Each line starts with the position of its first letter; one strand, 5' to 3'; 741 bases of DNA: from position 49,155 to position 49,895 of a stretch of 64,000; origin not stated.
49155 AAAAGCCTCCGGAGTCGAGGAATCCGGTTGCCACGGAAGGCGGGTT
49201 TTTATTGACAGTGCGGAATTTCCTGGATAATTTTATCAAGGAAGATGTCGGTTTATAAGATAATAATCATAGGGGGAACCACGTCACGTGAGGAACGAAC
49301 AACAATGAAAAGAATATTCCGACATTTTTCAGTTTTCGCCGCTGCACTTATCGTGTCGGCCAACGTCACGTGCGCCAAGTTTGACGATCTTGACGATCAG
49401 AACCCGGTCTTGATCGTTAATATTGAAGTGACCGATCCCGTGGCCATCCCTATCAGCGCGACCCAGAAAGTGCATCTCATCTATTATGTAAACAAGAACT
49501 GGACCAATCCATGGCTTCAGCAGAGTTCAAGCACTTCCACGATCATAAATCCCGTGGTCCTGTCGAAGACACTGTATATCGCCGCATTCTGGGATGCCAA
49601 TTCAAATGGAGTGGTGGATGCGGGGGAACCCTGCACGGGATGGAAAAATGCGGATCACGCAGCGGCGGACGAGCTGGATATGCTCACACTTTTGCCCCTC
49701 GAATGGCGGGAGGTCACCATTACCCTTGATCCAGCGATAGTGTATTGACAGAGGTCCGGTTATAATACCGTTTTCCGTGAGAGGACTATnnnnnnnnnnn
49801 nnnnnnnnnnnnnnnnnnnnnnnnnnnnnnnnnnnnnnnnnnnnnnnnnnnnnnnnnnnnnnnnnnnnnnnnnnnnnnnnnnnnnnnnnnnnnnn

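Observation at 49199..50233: Tandem duplicated 147-aa secreted/lipoproteins with Asp/Asn-Gly calcium-loop-like motifs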

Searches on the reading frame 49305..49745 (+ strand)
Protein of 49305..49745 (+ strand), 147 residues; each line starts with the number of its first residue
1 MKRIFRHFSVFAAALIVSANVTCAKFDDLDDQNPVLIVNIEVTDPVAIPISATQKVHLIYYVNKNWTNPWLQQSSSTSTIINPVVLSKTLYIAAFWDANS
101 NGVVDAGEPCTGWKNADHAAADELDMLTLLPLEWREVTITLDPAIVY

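Call 5: search_protein_families(library=pfam, proteins=[window:49305-49745:+], max_evalue=10)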
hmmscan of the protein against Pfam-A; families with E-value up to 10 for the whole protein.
seq(147 aa): 2 families
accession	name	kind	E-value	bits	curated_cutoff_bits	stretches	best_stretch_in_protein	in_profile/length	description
PF11675.13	DUF3271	-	0.037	14.1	22.5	1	14-61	8-54/248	Protein of unknown function (DUF3271)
PF20532.3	DUF6747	-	0.16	12.9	27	0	2-17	24-39/55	Family of unknown function (DUF6747)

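Call 6: search_protein_families(library=ncbifam, proteins=[window:49305-49745:+], max_evalue=10)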
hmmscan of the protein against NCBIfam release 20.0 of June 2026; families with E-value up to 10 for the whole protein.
seq(147 aa): 0 families

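Call 8: find_homologous_proteins(query=window:49305-49745:+, max_evalue=0.01)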
Query seq(147 aa) (147 aa): 29 proteins with E <= 0.01 among 52 candidates.
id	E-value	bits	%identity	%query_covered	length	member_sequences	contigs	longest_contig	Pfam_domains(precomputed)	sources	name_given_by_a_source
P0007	1.1e-92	326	100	100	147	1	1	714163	-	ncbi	-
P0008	2.8e-82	292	88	100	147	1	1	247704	-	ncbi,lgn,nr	ncbi:MAG: hypothetical protein JW838_11640 [Spirochaetes bacterium]|nr:hypothetical protein [Spiroch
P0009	3.3e-82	292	89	100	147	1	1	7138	-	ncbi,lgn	-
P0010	3.1e-79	282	85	100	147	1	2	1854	-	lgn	-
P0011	1.0e-66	241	75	100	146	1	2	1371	-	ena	-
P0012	7.9e-50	187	64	87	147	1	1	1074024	-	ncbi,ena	-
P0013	1.1e-41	160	54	99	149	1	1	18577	-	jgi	jgi:hypothetical protein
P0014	4.7e-41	158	57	92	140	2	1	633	-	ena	-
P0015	5.4e-41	158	55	90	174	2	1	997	-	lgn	-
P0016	1.2e-40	157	56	93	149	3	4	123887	-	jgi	-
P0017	1.4e-40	157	55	90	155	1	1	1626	-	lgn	-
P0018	4.9e-40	155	54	100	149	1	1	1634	-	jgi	jgi:hypothetical protein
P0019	5.5e-38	148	58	81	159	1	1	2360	-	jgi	jgi:hypothetical protein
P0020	3.0e-37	146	47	99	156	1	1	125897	-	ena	-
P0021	3.1e-37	146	57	85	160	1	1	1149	-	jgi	jgi:hypothetical protein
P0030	4.3e-34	136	48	100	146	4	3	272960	-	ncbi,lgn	-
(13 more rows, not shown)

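Call 15: find_encoding_contigs(protein=P0012, flank=6000, max_places=3)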
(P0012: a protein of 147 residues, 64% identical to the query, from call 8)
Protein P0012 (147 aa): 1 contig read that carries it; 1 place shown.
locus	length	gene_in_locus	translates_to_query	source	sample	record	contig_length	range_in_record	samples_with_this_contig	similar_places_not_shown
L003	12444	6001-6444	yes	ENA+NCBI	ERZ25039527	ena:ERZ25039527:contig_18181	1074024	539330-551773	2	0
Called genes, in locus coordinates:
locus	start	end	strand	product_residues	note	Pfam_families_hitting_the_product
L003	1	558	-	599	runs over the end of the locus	PF01541:GIY-YIG, PF27096:UvrC_M, PF22920:UvrC_RNaseH, PF08459:UvrC_RNaseH_dom, PF12826:HHH_2 (weak), PF14520:HHH_5 (weak), PF00633:HHH (weak)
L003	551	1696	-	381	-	PF13374:TPR_10 (faint), PF00672:HAMP (faint), PF13428:TPR_14 (faint), PF13432:TPR_16 (weak), PF14559:TPR_19 (weak), PF00515:TPR_1, PF07719:TPR_2, PF13181:TPR_8 (weak), +3 more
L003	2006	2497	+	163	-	PF12802:MarR_2 (weak), PF01047:MarR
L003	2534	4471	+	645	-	PF02730:AFOR_N, PF01314:AFOR_C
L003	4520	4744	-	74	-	-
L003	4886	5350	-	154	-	PF00704:Glyco_hydro_18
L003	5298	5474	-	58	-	-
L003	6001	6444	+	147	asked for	-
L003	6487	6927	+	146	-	-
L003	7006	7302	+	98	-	PF01985:CRS1_YhbY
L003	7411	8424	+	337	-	PF01118:Semialdhyde_dh, PF02774:Semialdhyde_dhC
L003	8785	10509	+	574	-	PF20250:FapA_N, PF03961:FapA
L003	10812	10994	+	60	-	PF02416:TatA_B_E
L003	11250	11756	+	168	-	PF13412:HTH_24, PF22482:AsnC_trans_reg_3 (weak), PF01037:AsnC_trans_reg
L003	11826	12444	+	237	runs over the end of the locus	PF00730:HhH-GPD, PF00633:HHH (faint)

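Call 18: find_encoding_contigs(protein=P0030, flank=6000, max_places=2)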
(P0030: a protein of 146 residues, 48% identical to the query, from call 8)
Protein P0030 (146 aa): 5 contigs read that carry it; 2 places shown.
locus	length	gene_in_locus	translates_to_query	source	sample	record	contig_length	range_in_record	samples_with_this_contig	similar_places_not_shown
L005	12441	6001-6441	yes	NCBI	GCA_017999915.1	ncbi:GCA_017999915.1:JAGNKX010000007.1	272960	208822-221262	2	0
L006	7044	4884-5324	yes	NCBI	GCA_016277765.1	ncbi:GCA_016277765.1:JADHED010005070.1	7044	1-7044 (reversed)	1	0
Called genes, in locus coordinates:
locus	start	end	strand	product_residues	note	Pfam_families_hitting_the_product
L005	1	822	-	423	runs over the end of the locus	PF13181:TPR_8 (faint), PF00672:HAMP (weak), PF07719:TPR_2 (faint), PF13432:TPR_16 (faint), PF00515:TPR_1 (weak)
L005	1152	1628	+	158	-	PF22381:Staph_reg_Sar_Rot (weak), PF01047:MarR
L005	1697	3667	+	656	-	PF02730:AFOR_N, PF01314:AFOR_C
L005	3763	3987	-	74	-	-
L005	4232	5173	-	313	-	PF00704:Glyco_hydro_18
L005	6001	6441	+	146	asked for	-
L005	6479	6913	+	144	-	-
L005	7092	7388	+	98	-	PF01985:CRS1_YhbY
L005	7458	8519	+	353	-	PF01118:Semialdhyde_dh, PF02774:Semialdhyde_dhC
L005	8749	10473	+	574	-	PF20250:FapA_N, PF03961:FapA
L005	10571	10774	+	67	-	PF02416:TatA_B_E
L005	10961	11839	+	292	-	PF01370:Epimerase, PF04321:RmlD_sub_bind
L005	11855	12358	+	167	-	PF13412:HTH_24, PF01037:AsnC_trans_reg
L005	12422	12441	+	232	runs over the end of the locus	PF00730:HhH-GPD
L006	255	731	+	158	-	PF22381:Staph_reg_Sar_Rot (weak), PF01047:MarR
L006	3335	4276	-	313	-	PF00704:Glyco_hydro_18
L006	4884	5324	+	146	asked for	-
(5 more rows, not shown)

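Call 19: find_encoding_contigs(protein=P0016, flank=6000, max_places=2)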
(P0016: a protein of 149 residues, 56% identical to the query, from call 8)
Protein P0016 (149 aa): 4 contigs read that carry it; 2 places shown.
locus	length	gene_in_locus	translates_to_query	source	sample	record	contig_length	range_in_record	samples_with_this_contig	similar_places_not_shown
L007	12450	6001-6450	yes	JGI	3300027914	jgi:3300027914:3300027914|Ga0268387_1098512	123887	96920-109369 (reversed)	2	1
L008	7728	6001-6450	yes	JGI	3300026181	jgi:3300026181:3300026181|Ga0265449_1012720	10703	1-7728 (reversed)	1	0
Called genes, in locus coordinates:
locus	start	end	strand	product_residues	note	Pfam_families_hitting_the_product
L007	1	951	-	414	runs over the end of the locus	PF00672:HAMP (weak), PF13432:TPR_16 (weak), PF13176:TPR_7 (faint), PF07719:TPR_2 (weak), PF13181:TPR_8 (weak), PF00515:TPR_1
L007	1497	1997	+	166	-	PF22381:Staph_reg_Sar_Rot (weak), PF01047:MarR, PF12802:MarR_2 (weak)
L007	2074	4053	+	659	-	PF02730:AFOR_N, PF01314:AFOR_C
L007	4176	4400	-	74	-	-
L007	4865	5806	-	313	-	PF00704:Glyco_hydro_18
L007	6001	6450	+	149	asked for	-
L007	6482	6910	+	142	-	-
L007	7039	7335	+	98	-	PF01985:CRS1_YhbY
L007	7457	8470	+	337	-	PF01118:Semialdhyde_dh, PF02774:Semialdhyde_dhC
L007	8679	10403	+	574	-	PF20250:FapA_N, PF03961:FapA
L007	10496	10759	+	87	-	PF02416:TatA_B_E, PF12773:DZR (weak), PF13248:Zn_ribbon_3, PF13240:Zn_Ribbon_1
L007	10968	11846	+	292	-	PF01370:Epimerase, PF04321:RmlD_sub_bind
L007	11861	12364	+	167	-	PF13412:HTH_24 (weak), PF01037:AsnC_trans_reg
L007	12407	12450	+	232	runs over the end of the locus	PF00730:HhH-GPD, PF00633:HHH (weak)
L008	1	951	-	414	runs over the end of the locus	PF00672:HAMP (weak), PF13432:TPR_16 (weak), PF13176:TPR_7 (faint), PF07719:TPR_2 (weak), PF13181:TPR_8 (weak), PF00515:TPR_1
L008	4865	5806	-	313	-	PF00704:Glyco_hydro_18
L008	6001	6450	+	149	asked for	-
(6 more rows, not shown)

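Call 20: find_encoding_contigs(protein=P0020, flank=6000, max_places=2)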
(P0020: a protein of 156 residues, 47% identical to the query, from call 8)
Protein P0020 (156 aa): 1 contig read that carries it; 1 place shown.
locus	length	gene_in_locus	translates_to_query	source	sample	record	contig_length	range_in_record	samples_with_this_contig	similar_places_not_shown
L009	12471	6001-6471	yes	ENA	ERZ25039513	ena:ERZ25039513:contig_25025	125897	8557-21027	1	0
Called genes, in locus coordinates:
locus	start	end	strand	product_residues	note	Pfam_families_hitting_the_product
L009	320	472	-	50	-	PF01541:GIY-YIG (weak)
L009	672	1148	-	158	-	-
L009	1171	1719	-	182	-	-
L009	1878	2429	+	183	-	PF22381:Staph_reg_Sar_Rot, PF01047:MarR, PF12802:MarR_2 (weak)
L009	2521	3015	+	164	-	PF02730:AFOR_N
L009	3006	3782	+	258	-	PF02730:AFOR_N, PF01314:AFOR_C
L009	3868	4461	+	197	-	PF01314:AFOR_C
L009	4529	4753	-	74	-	-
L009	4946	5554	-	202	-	PF00704:Glyco_hydro_18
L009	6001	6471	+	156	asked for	-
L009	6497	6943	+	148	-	-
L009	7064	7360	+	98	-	PF01985:CRS1_YhbY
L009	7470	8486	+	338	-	PF01118:Semialdhyde_dh, PF02774:Semialdhyde_dhC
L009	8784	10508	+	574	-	PF20250:FapA_N, PF03961:FapA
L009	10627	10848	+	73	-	PF02416:TatA_B_E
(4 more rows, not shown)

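Call 21: predict_structure(alignment_id=A1)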
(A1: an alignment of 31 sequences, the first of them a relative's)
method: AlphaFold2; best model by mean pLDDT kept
length: 147 residues; sequences in the alignment: 31
mean_pLDDT: 86.5   pTM: 0.72
mean pLDDT of the five models: 86.5, 85.8, 85.6, 83.4, 83.1
residues with pLDDT >= 90: 91; 70-90: 34; 50-70: 20; < 50: 2
segments of 3 or more residues with pLDDT < 50: none
pLDDT, mean of each block of 10 residues (from residue 1): 71 71 53 88 96 96 91 95 76 96 94 94 92 92 94
secondary structure, 60 per line:
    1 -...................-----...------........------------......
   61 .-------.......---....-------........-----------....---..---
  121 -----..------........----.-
elements in order: H2-20 E35-42 E55-61 E69-75 E79-82 E90-97 E109-112 E134-141

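Call 28: search_protein_families(library=pfam, alignment_id=A1, max_evalue=1)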
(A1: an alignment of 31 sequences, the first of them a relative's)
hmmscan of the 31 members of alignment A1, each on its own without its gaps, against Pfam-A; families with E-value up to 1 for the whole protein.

A. member 1, P0007 (147 aa): 2 families
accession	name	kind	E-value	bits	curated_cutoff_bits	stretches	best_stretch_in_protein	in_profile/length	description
PF11675.13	DUF3271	-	0.037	14.1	22.5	1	14-61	8-54/248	Protein of unknown function (DUF3271)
PF20532.3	DUF6747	-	0.16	12.9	27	0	2-17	24-39/55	Family of unknown function (DUF6747)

B. families by the number of members that match (of 31 scanned): 8 families
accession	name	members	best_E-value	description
PF09287.15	CEP1-DNA_bind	2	0.079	CEP-1, DNA binding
PF15976.11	CooC_C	2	0.12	CS1-pili formation C-terminal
PF11675.13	DUF3271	1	0.037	Protein of unknown function (DUF3271)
PF00036.39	EF-hand_1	1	0.056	EF hand domain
PF16339.10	DUF4969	1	0.093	Domain of unknown function (DUF4969)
PF22301.2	AUDH_beta_propeller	1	0.11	Aldos-2-ulose dehydratase, beta-propeller domain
PF23478.1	YKL104W-A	1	0.13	YKL104W-A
PF20532.3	DUF6747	1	0.16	Family of unknown function (DUF6747)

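Call 31: find_related_loci(query=A2, collection=genome_contigs, flank=4000)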
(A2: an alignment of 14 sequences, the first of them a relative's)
Query A2 (147 aa) in genome_contigs; peptide patterns used: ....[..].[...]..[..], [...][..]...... (x = any residue, [..] = any of these).
44 stretches matched a pattern; 9 encode a relative of the query (tblastn E <= 1e-3); 9 distinct loci.
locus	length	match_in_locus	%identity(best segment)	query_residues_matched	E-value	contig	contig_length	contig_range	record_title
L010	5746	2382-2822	89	1-147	2e-87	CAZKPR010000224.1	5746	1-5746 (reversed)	MAG TPA_asm: uncultured Leptospirales bacterium isolate binchicken_co26_5 genome assembly, contig: NODE_15053_length_574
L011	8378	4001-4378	64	18-145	4e-51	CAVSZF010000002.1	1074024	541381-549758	MAG: uncultured Spirochaetota bacterium isolate MFD04716.bin.1.88 genome assembly, contig: contig_18181, whole genome sh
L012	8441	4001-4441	50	2-147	6e-47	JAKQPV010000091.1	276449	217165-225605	MAG: Spirochaetota bacterium isolate USMO_maxbin.118 k141_315281, whole genome shotgun sequence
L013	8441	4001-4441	52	5-147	3e-44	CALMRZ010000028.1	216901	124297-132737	MAG TPA_asm: uncultured Spirochaetes bacterium isolate SRR5007357_bin.202_CONCOCT_v1.1_MAG genome assembly, contig: ERZ7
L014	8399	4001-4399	54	18-147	4e-43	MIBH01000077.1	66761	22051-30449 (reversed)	MAG: Spirochaetes bacterium RBG_13_51_14 RBG_13_scaffold_807, whole genome shotgun sequence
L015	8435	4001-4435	47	1-141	6e-42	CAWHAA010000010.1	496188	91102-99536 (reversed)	MAG: uncultured Spirochaetota bacterium isolate MFD04716.bin.2.40 genome assembly, contig: contig_7975, whole genome sho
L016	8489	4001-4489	42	2-147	3e-39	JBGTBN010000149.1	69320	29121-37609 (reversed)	MAG: Spirochaetota bacterium isolate JTS-AC98 k141_4409371, whole genome shotgun sequence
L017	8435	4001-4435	55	9-147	8e-45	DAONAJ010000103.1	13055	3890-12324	MAG TPA_asm: Spirochaetota bacterium isolate AMR_MDS_3976 NODE_4402_length_13055_cov_5.228308, whole genome shotgun sequ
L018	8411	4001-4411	47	11-147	3e-37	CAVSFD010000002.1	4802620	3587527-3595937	MAG: uncultured Spirochaetota bacterium isolate MFD02979.bin.1.65 genome assembly, contig: contig_47028, whole genome sh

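Call 33: search_protein_representatives(alignment_id=A1)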
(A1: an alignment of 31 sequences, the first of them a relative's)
Query: 31 sequences, 149 profile positions. Proteins with E-value up to 0.001 (for the whole library): 225; up to 1e-10: 50; up to 1e-30: 7. The best 150 are listed.
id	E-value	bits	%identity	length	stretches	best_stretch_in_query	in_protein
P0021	3.1e-63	228.1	-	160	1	1-149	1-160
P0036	5.1e-57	207.9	-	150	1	4-149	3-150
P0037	3.9e-49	182.3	-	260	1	2-149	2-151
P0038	1.6e-42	160.9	-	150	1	1-149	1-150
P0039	9.9e-40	151.8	-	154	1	1-144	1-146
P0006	7.1e-37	142.6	-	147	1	2-147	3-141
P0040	9.8e-36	138.9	-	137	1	10-147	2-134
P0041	1.4e-28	115.6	-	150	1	7-149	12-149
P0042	1.6e-26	109.0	-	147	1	3-145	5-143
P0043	1.6e-25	105.7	-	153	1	5-146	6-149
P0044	7.2e-24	100.4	-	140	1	11-149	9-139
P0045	1.7e-23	99.2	-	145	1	12-147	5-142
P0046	7.6e-23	97.0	-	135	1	10-147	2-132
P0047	1.6e-22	96.0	-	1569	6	91-123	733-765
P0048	5.4e-21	91.0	-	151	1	5-146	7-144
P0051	2.6e-20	88.8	-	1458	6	85-146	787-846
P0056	2.2e-16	76.1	-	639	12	94-114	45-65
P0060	8.5e-15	70.9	-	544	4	86-118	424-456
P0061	1.6e-14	70.0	-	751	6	86-119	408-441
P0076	1.7e-11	60.2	-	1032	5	37-146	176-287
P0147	9.0e-06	41.6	-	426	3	37-123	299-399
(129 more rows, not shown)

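Call 34: search_protein_families(library=pfam, proteins=[P0047, P0051, P0056, P0060, P0061, P0076, P0147], max_evalue=0.001)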
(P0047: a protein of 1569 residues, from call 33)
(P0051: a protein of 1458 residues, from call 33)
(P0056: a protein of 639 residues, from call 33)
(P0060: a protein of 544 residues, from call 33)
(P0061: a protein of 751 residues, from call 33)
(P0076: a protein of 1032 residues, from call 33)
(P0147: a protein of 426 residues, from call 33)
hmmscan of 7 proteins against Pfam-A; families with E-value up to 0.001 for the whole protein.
P0047 (1569 aa): 1 family
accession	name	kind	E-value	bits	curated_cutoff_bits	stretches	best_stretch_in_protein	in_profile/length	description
PF13405.12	EF-hand_6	-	9e-08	31.7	25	0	481-501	4-24/30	EF-hand domain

P0051 (1458 aa): 11 families
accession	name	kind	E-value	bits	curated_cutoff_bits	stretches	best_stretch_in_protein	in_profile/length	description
PF00041.27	fn3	-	3.9e-47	158.8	25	5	127-210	2-81/84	Fibronectin type III domain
PF25059.1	FN3_DSCAM-DSCAML_C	-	4.2e-19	69.1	39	0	423-491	12-79/89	DSCAM/DSCAML C-terminal Fn3-like domain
PF16656.11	Pur_ac_phosph_N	-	3.6e-12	47.1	30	1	137-214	11-93/93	Purple acid Phosphatase, N-terminal domain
PF24489.1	Ig_J_second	-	7.9e-11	42.4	27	0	179-216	59-96/105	Tip attachment protein J second Ig-like domain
PF22633.2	F5_F8_type_C_2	-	2.5e-07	31.7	27.8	0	325-364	33-73/91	NedA-like, galactose-binding domain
PF21605.3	CRLF2-like_D2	-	4.2e-07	30.4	27.3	0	312-382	1-69/94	Cytokine receptor-like factor 2-like, D2 domain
PF23657.1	DUF7151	-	6.8e-07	29.6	27.2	0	1170-1188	20-38/46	Domain of unknown function (DUF7151)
PF25788.1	Ig_Rha78A_N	-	8.3e-07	29.7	27.4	0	138-214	17-101/105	Rha78A-like, N-terminal immunoglobulin domain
PF16655.11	PhoD_N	-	4.3e-06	27.6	30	0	183-199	64-78/90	PhoD-like phosphatase, N-terminal domain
PF21200.3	Glyco_hydro_39_C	-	0.00012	22.8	27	0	135-209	7-83/89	Alpha-L-iduronidase C-terminal domain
PF01108.23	Tissue_fac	-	0.00054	20.2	27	0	143-206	39-107/107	Tissue factor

P0056 (639 aa): 29 families (the best 25 are shown)
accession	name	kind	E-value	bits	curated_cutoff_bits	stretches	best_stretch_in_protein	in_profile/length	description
PF17210.9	SdrD_B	-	6.4e-110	361.7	29.7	6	226-304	4-78/112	SdrD B-like domain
PF17802.7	SpaA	-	1e-52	176.7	23.1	6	245-313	15-81/91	Prealbumin-like fold domain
PF13620.12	CarboxypepD_reg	-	4.8e-51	171.5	32.3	6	442-512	6-71/82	Carboxypeptidase regulatory-like domain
PF13715.12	CarbopepD_reg_2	-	3.4e-22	78.7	32.2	0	242-289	10-49/88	CarboxypepD_reg-like domain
PF07495.19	Y_Y_Y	-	1.6e-20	73.2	26.6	0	366-390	19-42/65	Y_Y_Y domain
PF23657.1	DUF7151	-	5.2e-20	71.6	27.2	0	555-576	22-43/46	Domain of unknown function (DUF7151)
PF00775.27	Dioxygenase_C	-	2.7e-18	66.5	27.3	0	267-297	77-107/182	Dioxygenase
PF14686.12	fn3_3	-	4.8e-17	61.9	24.4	0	268-315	29-74/75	Polysaccharide lyase family 4, domain II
PF10670.15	DUF4198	-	5.5e-16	59.8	34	0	246-288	160-203/209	Domain of unknown function (DUF4198)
PF07210.18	DUF1416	-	1.2e-15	57.7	23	0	366-410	49-90/97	Protein of unknown function (DUF1416)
PF20009.4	GEVED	-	1.8e-15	58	24.4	0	453-496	2-52/78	GEVED domain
PF23623.1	GBD_IRG7_N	-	2.5e-14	53.7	27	0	157-187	48-77/95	IRG7 N-terminal galactose binding domain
PF13511.11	DUF4124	-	2.8e-14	53.5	22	0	163-202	13-53/56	Domain of unknown function (DUF4124)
PF23608.1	Ig_ILCR1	-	2.9e-13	50.3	27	0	471-497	59-85/114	ILCR1 Ig-like domain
PF11008.14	DUF2846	-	8.3e-13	48.7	34.3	0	272-312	37-72/92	Protein of unknown function (DUF2846)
PF13405.12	EF-hand_6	-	4.4e-10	38.8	25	0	49-62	9-22/30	EF-hand domain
PF09912.14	DUF2141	-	2.3e-07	31.1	24.4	0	41-60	54-73/112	Uncharacterized protein conserved in bacteria (DUF2141)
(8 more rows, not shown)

P0060 (544 aa): 1 family
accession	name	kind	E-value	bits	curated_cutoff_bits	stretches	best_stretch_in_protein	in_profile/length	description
PF09912.14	DUF2141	-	4.8e-08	33.4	24.4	0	407-447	33-73/112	Uncharacterized protein conserved in bacteria (DUF2141)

P0061 (751 aa): 2 families
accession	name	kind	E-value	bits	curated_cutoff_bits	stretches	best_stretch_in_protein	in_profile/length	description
PF09912.14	DUF2141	-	1.5e-08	35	24.4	0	397-431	39-73/112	Uncharacterized protein conserved in bacteria (DUF2141)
PF20009.4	GEVED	-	7.2e-08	33.6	24.4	0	196-220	2-25/78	GEVED domain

P0076 (1032 aa): 1 family
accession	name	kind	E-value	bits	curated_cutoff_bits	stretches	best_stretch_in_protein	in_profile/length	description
PF00041.27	fn3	-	0.00087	19.9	25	1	9-47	43-81/84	Fibronectin type III domain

P0147 (426 aa): 0 families
